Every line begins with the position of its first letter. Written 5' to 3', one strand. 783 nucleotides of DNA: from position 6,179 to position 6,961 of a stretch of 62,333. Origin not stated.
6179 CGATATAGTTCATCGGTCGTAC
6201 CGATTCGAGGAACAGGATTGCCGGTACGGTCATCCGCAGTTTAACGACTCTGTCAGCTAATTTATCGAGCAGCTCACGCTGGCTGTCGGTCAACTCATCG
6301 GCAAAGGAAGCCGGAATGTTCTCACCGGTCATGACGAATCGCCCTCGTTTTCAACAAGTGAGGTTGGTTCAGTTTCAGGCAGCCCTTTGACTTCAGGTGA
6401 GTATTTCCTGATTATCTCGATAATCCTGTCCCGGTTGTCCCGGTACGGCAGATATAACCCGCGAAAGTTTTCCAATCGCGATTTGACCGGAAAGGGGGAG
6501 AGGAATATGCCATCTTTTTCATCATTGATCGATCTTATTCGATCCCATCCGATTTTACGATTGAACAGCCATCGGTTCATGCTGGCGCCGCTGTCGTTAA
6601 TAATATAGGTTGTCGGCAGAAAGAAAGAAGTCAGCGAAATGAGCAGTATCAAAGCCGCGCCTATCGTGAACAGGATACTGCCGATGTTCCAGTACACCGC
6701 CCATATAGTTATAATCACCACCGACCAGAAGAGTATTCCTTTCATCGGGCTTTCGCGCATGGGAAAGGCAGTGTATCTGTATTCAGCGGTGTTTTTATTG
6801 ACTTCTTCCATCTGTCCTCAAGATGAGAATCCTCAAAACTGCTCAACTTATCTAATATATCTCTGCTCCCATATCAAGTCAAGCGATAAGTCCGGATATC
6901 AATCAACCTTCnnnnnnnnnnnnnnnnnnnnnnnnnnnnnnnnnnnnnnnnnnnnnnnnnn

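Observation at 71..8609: Eight co-directional genes form a conflict-type islet: caspase-FGE, 2TM/small/MNT/HEPN cassette, RecQ-PRTase/DprA pair, GlmL-like ATPase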

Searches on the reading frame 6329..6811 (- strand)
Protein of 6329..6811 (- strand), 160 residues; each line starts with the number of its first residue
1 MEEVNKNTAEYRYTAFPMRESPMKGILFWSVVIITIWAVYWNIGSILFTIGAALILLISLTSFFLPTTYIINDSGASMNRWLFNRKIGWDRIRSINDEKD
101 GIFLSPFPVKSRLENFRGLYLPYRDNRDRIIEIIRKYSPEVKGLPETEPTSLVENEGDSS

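Call 3: search_protein_families(library=pfam, proteins=[window:6329-6811:-], max_evalue=0.01)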
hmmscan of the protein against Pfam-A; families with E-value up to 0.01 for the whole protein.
window:6329-6811:- (160 aa): 0 families

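Call 4: search_protein_families(library=padloc, proteins=[window:6329-6811:-], max_evalue=0.01)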
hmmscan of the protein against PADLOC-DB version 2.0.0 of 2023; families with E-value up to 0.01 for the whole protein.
window:6329-6811:- (160 aa): 0 families

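Call 5: search_protein_families(library=ncbifam, proteins=[window:6329-6811:-], max_evalue=0.01)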
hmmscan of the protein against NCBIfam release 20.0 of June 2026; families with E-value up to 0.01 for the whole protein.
window:6329-6811:- (160 aa): 0 families

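Call 10: find_encoding_contigs(protein=window:6329-6811:-, flank=10000, max_places=10)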
Protein window:6329-6811:- (160 aa): 2 contigs read that carry it; 2 places shown.
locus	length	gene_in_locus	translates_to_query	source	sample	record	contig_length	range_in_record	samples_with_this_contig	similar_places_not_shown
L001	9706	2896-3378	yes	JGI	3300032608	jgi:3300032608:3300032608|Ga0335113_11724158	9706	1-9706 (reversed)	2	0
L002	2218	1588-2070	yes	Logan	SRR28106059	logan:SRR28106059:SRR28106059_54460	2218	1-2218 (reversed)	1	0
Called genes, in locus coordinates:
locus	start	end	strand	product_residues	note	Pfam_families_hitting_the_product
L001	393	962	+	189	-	PF01464:SLT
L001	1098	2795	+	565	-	PF00656:Peptidase_C14, PF03781:FGE-sulfatase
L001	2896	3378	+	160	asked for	-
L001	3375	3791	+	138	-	-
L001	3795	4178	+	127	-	PF01909:NTP_transf_2, PF18765:Polbeta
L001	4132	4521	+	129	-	PF05168:HEPN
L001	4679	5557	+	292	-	PF04851:ResIII, PF00270:DEAD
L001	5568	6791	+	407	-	PF00271:Helicase_C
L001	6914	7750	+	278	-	PF02481:DNA_processg_A, PF18306:LDcluster4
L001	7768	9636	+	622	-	PF01968:Hydantoinase_A (faint), PF13941:MutL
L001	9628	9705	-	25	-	?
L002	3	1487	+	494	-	?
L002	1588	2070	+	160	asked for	-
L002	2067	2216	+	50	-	?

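Call 13: find_homologous_proteins(query=window:6329-6811:-, max_evalue=0.001)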
Query window:6329-6811:- (160 aa): 39 proteins with E <= 0.001 among 67 candidates.
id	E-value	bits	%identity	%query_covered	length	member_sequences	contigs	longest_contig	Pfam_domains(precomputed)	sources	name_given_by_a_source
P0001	2.8e-96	337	94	100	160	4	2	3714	-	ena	-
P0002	6.1e-60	219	59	100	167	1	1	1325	-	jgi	-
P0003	8.1e-60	219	70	86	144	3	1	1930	-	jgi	-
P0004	9.4e-60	219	62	93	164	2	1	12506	-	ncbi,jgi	-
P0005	1.5e-59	218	60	92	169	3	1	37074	-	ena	-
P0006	3.1e-58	214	61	93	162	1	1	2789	-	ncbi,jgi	-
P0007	5.3e-57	210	60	94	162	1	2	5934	-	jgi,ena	-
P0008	1.6e-55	205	58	93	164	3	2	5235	-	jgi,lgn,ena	-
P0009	1.1e-54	202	57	91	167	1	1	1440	-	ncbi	-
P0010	4.6e-54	200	59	88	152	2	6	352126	-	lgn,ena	-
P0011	3.3e-52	194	58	91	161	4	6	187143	-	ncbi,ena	-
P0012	9.6e-49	183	59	89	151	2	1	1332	-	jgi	-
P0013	2.2e-47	178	56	89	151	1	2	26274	-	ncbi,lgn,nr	ncbi:hypothetical protein K9N50_11295 [bacterium]|nr:hypothetical protein [bacterium]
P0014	2.3e-46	175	55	82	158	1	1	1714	-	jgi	jgi:hypothetical protein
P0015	5.2e-46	174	55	89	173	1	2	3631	-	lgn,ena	-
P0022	6.2e-35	138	50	72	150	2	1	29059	-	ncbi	-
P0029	2.7e-18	84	40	80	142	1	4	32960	-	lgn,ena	-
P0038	3.1e-14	71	31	78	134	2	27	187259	-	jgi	-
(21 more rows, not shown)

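Call 14: find_encoding_contigs(protein=P0010, flank=10000, max_places=3)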
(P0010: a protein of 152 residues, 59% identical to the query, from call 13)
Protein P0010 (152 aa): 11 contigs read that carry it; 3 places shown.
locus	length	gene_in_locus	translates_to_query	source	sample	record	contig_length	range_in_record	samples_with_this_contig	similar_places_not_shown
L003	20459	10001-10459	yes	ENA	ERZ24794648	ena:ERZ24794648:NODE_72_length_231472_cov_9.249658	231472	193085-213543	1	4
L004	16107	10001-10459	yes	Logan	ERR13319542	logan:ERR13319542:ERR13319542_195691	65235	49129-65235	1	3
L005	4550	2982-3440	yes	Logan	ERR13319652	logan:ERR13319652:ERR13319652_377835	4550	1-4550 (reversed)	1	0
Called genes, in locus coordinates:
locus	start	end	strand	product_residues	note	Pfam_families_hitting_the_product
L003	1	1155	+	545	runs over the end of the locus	PF23357:DUF7088, PF09822:ABC_transp_aux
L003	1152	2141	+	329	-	PF14238:DUF4340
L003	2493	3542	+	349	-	PF00248:Aldo_ket_red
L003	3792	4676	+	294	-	PF01370:Epimerase (weak), PF03446:NAD_binding_2 (faint), PF05368:NmrA, PF13460:NAD_binding_10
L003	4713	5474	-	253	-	PF01048:PNP_UDP_1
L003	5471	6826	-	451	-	PF25077:DUF7800 (faint), PF09423:PhoD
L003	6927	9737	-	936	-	PF22544:HYDIN_VesB_CFA65-like_Ig (weak), PF18962:Por_Secre_tail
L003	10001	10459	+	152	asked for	-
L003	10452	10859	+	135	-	-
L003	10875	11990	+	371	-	PF13472:Lipase_GDSL_2 (faint)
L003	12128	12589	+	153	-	PF12867:DinB_2 (weak)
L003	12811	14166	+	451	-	PF02463:SMC_N (faint), PF13175:AAA_15, PF13476:AAA_23 (weak), PF13304:AAA_21, PF13175:AAA_15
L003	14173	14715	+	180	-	-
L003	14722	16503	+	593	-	PF13941:MutL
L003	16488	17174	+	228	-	PF07883:Cupin_2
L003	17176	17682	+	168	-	PF00694:Aconitase_C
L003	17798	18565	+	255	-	PF01784:DUF34_NIF3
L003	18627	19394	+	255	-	PF00378:ECH_1, PF16113:ECH_2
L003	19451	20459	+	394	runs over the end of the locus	PF00520:Ion_trans, PF07885:Ion_trans_2, PF02254:TrkA_N, PF22614:Slo-like_RCK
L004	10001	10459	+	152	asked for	-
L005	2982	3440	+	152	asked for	-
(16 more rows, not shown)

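Call 15: find_encoding_contigs(protein=P0011, flank=10000, max_places=3)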
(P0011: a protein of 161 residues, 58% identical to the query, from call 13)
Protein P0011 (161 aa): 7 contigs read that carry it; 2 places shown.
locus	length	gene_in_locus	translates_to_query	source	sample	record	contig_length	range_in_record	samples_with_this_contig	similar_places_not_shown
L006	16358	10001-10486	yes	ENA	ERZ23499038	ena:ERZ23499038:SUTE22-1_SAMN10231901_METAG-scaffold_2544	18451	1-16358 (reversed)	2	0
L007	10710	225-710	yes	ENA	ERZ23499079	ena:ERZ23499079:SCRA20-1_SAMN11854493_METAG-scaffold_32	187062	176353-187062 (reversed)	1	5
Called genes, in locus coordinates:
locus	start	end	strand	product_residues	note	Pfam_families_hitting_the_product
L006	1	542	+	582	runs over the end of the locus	PF00270:DEAD, PF04851:ResIII (weak), PF00271:Helicase_C, PF25399:DeaD_dimer, PF03880:DbpA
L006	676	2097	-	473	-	PF18962:Por_Secre_tail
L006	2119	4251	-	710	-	PF13860:FlgD_ig (weak), PF18962:Por_Secre_tail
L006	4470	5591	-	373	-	PF00365:PFK, PF01513:NAD_kinase (weak)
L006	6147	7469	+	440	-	PF03951:Gln-synt_N, PF00120:Gln-synt_C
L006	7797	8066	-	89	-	-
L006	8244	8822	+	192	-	-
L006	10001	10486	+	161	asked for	-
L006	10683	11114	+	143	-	-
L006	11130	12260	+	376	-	-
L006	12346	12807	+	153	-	PF12867:DinB_2 (weak)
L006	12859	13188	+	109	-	PF07883:Cupin_2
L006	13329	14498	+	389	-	PF13784:Fic_N, PF02661:Fic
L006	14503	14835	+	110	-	PF01909:NTP_transf_2, PF18765:Polbeta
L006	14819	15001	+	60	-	PF05168:HEPN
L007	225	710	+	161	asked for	-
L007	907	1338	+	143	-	-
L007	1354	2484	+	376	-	-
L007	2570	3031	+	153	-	PF12867:DinB_2 (weak)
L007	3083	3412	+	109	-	PF07883:Cupin_2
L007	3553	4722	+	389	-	PF13784:Fic_N, PF02661:Fic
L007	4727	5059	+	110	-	PF01909:NTP_transf_2, PF18765:Polbeta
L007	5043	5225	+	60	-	PF05168:HEPN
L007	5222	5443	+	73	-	-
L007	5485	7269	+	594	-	PF01968:Hydantoinase_A (faint), PF13941:MutL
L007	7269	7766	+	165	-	PF07883:Cupin_2 (weak)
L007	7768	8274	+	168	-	PF00694:Aconitase_C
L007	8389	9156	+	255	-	PF01784:DUF34_NIF3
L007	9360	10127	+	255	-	PF00378:ECH_1, PF16113:ECH_2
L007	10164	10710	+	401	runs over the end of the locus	PF00520:Ion_trans, PF07885:Ion_trans_2, PF22614:Slo-like_RCK, PF02254:TrkA_N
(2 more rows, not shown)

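Call 16: find_encoding_contigs(protein=P0005, flank=10000, max_places=3)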
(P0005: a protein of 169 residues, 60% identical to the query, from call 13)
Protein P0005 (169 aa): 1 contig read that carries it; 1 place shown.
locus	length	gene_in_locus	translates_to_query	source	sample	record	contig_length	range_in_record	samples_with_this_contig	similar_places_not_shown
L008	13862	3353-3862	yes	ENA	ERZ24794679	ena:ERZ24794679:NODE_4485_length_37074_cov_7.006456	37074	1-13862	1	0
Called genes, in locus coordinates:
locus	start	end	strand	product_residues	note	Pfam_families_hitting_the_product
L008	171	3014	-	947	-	PF22544:HYDIN_VesB_CFA65-like_Ig (weak), PF18962:Por_Secre_tail (weak)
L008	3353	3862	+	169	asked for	-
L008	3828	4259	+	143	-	-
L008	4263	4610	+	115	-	PF01909:NTP_transf_2, PF18765:Polbeta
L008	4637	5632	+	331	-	-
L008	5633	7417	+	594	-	PF01968:Hydantoinase_A (faint), PF13941:MutL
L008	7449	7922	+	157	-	PF02311:AraC_binding (weak), PF07883:Cupin_2 (weak)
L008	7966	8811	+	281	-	PF00378:ECH_1, PF16113:ECH_2, PF00378:ECH_1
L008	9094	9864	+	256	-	PF00378:ECH_1, PF16113:ECH_2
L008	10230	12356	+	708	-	PF07556:DUF1538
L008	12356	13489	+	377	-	-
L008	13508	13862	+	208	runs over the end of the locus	-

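Call 18: find_encoding_contigs(protein=P0022, flank=10000, max_places=2)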
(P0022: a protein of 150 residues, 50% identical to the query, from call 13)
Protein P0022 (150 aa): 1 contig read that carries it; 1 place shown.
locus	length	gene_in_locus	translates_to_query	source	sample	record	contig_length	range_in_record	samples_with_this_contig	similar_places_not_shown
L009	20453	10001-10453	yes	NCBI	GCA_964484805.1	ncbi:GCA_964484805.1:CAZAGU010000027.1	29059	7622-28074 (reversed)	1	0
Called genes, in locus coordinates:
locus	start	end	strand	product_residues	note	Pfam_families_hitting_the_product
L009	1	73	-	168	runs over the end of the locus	PF11969:DcpS_C (weak), PF01230:HIT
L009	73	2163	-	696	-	PF00009:GTP_EFTU, PF22042:EF-G_D2, PF03144:GTP_EFTU_D2, PF14492:EFG_III, PF03764:EFG_IV, PF00679:EFG_C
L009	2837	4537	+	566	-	PF01257:2Fe-2S_thioredx, PF01512:Complex1_51K, PF10589:NADH_4Fe-4S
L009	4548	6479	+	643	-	PF13510:Fer2_4, PF12837:Fer4_6 (faint), PF10588:NADH-G_4Fe-4S_3, PF12838:Fer4_7, PF13187:Fer4_9, PF22117:Fer4_Nqo3, PF02906:Fe_hyd_lg_C, PF02256:Fe_hyd_SSU, +1 more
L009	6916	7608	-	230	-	PF12728:HTH_17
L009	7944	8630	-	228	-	-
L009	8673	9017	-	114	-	-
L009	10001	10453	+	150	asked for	-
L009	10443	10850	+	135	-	-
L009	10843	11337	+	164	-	PF05163:DinB (weak)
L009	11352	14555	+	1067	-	PF02384:N6_Mtase, PF01170:UPF0020 (faint), PF20473:MmeI_Mtase, PF07669:Eco57I, PF02384:N6_Mtase (weak), PF12950:TaqI_C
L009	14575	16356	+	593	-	PF01968:Hydantoinase_A (faint), PF13941:MutL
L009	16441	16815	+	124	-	PF13596:PAS_10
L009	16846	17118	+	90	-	-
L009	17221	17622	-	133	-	PF02627:CMD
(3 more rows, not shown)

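Call 19: find_encoding_contigs(protein=P0029, flank=10000, max_places=2)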
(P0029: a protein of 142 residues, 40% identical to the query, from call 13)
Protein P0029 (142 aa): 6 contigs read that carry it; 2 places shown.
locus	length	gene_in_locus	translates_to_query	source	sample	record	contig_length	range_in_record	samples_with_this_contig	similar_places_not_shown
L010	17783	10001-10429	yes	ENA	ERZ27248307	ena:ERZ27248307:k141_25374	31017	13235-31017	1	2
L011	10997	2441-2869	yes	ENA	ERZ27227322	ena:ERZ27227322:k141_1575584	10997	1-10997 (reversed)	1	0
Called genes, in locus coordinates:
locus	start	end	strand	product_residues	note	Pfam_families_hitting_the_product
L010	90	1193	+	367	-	PF04551:GcpE, PF26540:GcpE_C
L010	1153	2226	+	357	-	PF00557:Peptidase_M24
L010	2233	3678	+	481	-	PF01694:Rhomboid, PF13174:TPR_6 (faint), PF13432:TPR_16 (faint), PF14559:TPR_19 (faint)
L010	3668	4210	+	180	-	PF01966:HD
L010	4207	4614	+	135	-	PF10043:DUF2279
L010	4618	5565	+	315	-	PF00389:2-Hacid_dh, PF02826:2-Hacid_dh_C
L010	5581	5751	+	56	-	-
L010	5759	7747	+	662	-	PF11369:DUF3160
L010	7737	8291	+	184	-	PF03602:Cons_hypoth95, PF05175:MTS (weak)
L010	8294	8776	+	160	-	PF01467:CTP_transf_like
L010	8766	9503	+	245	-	PF01209:Ubie_methyltran, PF03848:TehB (weak), PF13489:Methyltransf_23, PF05401:NodS, PF13847:Methyltransf_31, PF08241:Methyltransf_11, PF08242:Methyltransf_12, PF13649:Methyltransf_25, +2 more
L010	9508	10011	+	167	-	PF16269:DUF4922 (faint), PF04677:CwfJ_C_1, PF11969:DcpS_C, PF01230:HIT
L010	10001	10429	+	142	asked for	-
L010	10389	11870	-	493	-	PF05833:NFACT_N, PF05670:NFACT-R_1, PF18297:NFACT-R_2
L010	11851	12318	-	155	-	PF00027:cNMP_binding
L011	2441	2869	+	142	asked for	-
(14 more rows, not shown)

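Call 20: find_encoding_contigs(protein=P0038, flank=10000, max_places=2)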
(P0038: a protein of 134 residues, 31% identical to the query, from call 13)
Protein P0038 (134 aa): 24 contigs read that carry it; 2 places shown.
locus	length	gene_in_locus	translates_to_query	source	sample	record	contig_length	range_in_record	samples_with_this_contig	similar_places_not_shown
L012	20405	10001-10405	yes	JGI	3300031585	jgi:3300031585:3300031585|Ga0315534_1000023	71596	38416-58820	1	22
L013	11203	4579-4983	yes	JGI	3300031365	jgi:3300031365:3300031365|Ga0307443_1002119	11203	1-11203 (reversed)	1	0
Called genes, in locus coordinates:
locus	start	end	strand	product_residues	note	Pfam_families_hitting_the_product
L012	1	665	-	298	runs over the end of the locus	PF03193:RsgA_GTPase (faint), PF00009:GTP_EFTU (weak), PF00350:Dynamin_N (faint), PF01926:MMR_HSR1, PF02421:FeoB_N, PF02492:cobW (faint), PF10662:PduV-EutP (weak), PF07650:KH_2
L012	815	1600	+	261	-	PF01946:Thi4, PF00070:Pyr_redox (faint), PF00890:FAD_binding_2 (weak), PF01266:DAO (faint), PF01494:FAD_binding_3 (weak), PF03486:HI0933_like, PF12831:FAD_oxidored, PF13450:NAD_binding_8 (weak)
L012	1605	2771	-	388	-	PF02646:RmuC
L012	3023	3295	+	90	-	PF14209:DUF4321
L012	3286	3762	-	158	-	PF05991:NYN_YacP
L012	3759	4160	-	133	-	-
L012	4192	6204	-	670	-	PF00456:Transketolase_N, PF00676:E1_dh, PF02779:Transket_pyr, PF02780:Transketolase_C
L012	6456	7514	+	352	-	PF01551:Peptidase_M23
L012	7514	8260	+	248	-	PF02353:CMAS (faint), PF03848:TehB (weak), PF13489:Methyltransf_23, PF13847:Methyltransf_31 (weak), PF08241:Methyltransf_11, PF08242:Methyltransf_12, PF13649:Methyltransf_25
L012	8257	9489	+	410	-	PF27218:MJ0043_C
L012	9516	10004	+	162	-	PF11969:DcpS_C (weak), PF01230:HIT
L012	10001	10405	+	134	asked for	-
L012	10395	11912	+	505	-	PF11849:DUF3369 (faint), PF01590:GAF, PF13185:GAF_2, PF01590:GAF (weak), PF13185:GAF_2, PF13492:GAF_3 (weak), PF00990:GGDEF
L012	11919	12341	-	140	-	PF01809:YidD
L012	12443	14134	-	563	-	PF01368:DHH, PF02272:DHHA1, PF17768:RecJ_OB (weak)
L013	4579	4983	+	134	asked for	-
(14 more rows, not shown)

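Call 22: find_related_loci(query=A1, collection=genome_contigs, flank=10000)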
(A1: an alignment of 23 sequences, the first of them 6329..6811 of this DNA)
Query A1 (160 aa) in genome_contigs; peptide patterns used: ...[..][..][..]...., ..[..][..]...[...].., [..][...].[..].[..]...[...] (x = any residue, [..] = any of these).
37 stretches matched a pattern; 11 encode a relative of the query (tblastn E <= 1e-3); 11 distinct loci.
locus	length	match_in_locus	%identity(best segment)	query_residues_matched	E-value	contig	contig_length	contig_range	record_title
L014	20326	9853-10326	65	4-155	4e-66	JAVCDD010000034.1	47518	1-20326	MAG: Candidatus Hatepunaea meridiana isolate MAG_3300035698_979 Ga0374944_591415, whole genome shotgun sequence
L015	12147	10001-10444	62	1-148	1e-64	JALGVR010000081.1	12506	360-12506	MAG: bacterium isolate Meg19_1012_Bin_198 Meg19_1012_Bin_198_scaffold_15989, whole genome shotgun sequence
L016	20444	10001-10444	59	1-148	4e-62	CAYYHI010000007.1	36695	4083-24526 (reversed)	MAG TPA_asm: uncultured bacterium isolate binchicken_co100_320 genome assembly, contig: NODE_1646_length_36695_cov_5.374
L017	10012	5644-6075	57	2-145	2e-58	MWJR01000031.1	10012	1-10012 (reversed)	MAG: Calditrichaeota bacterium AABM5.125.24 NODE_84_length_10012_cov_7.70669_ID_167, whole genome shotgun sequence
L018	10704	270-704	58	2-146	1e-56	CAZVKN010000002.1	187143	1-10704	MAG TPA_asm: uncultured bacterium isolate SRP077602_co2_90 genome assembly, contig: NODE_53_length_187143_cov_14.709554,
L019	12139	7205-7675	56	2-158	2e-51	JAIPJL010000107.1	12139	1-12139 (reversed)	MAG: bacterium isolate Tobar14m-G34 Tobar14m-C3306, whole genome shotgun sequence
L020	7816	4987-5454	49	4-159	9e-48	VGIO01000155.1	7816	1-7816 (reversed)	MAG: Calditrichaeota bacterium isolate K_DeepCast_250m_m2_227 K_DeepCast_250m_m2_227_Ga0194125_10020659, whole genome sh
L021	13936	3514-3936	46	13-146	3e-40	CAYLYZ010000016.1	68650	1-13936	MAG TPA_asm: uncultured bacterium isolate SRP077602_co7_566 genome assembly, contig: NODE_1571_length_68650_cov_18.36314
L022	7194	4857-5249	34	10-140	1e-23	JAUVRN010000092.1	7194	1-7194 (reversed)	MAG: Candidatus Zixiibacteriota bacterium isolate CSMAG_715 CSMAG_715_k127_6347545_length_7194_cov_8.0000, whole genome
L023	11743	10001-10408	36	3-135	9e-23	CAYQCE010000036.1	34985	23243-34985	MAG TPA_asm: uncultured Ignavibacteria bacterium isolate SRP141376_co4_284 genome assembly, contig: NODE_2190_length_349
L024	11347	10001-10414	30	7-148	7e-20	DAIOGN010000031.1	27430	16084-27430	MAG TPA_asm: Candidatus Zixiibacteriota bacterium isolate CTOTU25983 NODE_379_length_27430_cov_4.480402, whole genome sh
